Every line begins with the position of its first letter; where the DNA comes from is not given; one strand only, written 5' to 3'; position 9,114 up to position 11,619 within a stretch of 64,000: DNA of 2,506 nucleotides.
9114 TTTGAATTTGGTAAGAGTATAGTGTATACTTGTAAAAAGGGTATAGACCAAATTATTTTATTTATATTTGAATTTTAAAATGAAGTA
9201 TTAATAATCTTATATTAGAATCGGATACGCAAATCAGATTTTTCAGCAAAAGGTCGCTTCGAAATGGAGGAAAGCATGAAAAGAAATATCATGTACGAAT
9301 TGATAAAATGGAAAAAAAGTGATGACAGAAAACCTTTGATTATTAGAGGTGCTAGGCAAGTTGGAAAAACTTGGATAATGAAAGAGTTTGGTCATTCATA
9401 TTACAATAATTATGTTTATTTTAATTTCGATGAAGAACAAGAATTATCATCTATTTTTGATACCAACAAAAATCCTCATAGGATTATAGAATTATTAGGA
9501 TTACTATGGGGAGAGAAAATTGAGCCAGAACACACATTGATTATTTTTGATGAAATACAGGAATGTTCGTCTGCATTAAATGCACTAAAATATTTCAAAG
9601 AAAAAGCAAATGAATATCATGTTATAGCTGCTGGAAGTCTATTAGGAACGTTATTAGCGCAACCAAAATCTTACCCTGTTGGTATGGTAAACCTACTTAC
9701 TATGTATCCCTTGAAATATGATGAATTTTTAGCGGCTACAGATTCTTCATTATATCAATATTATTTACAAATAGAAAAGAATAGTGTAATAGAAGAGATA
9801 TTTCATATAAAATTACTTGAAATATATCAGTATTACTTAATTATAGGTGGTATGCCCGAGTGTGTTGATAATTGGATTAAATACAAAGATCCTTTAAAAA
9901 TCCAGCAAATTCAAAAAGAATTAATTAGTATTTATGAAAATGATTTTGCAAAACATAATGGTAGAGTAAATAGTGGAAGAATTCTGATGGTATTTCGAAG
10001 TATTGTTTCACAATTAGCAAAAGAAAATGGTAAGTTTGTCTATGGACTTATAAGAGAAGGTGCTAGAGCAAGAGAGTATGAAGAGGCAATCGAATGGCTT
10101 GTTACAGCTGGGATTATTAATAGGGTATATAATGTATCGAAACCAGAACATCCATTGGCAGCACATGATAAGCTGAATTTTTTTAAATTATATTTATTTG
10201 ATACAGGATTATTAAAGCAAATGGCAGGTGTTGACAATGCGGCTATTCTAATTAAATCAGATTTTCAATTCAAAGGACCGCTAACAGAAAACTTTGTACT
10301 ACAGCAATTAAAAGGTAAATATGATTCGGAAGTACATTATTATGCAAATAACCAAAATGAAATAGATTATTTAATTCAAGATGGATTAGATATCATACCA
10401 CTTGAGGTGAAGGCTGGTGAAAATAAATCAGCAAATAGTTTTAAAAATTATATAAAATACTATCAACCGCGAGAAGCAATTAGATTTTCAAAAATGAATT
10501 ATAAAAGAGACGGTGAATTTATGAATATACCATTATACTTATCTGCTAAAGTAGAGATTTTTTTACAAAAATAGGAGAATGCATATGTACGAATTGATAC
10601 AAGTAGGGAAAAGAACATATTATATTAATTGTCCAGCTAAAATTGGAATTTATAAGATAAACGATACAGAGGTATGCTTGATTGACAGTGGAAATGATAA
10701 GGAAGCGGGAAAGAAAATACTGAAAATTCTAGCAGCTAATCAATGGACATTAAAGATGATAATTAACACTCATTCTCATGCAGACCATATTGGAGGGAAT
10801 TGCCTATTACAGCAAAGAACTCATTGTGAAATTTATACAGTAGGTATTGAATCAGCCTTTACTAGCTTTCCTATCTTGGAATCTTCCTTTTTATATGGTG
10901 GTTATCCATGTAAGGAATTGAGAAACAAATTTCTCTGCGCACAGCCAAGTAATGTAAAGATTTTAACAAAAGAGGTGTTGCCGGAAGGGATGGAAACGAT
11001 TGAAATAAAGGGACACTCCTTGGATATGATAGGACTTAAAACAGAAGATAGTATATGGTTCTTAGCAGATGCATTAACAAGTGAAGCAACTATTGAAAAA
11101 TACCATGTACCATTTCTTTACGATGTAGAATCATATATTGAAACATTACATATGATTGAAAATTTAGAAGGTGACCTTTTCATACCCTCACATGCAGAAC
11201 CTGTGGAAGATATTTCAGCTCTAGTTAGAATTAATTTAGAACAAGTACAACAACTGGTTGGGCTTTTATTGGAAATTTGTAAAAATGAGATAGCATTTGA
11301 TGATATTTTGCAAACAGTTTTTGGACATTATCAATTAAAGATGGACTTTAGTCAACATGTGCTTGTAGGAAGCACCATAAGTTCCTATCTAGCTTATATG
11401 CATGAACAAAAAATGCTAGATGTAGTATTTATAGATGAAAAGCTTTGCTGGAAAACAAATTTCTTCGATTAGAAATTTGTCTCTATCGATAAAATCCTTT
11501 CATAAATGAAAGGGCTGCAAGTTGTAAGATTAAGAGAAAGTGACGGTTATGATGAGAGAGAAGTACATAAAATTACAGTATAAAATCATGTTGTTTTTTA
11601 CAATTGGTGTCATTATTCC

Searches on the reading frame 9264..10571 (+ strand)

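Call 77: search_protein_families(library=pfam, proteins=[window:9264-10571:+], max_evalue=0.001)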
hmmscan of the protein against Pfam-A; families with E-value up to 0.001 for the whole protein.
window:9264-10571:+ (436 aa): 2 families
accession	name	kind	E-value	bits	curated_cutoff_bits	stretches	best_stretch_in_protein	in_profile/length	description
PF13635.12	DUF4143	-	1.8e-33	116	28.1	1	225-385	1-160/160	Domain of unknown function (DUF4143)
PF13173.12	AAA_14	-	1.2e-29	103.4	27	1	22-156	2-129/129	AAA domain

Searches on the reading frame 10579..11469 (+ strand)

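Call 77: search_protein_families(library=pfam, proteins=[window:10579-11469:+], max_evalue=0.001)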
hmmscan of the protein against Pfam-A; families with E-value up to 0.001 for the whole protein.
window:10579-11469:+ (297 aa): 1 family
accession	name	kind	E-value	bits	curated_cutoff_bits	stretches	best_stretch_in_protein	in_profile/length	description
PF00753.33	Lactamase_B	-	1.1e-14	55.3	22.7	1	28-205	13-196/196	Metallo-beta-lactamase superfamily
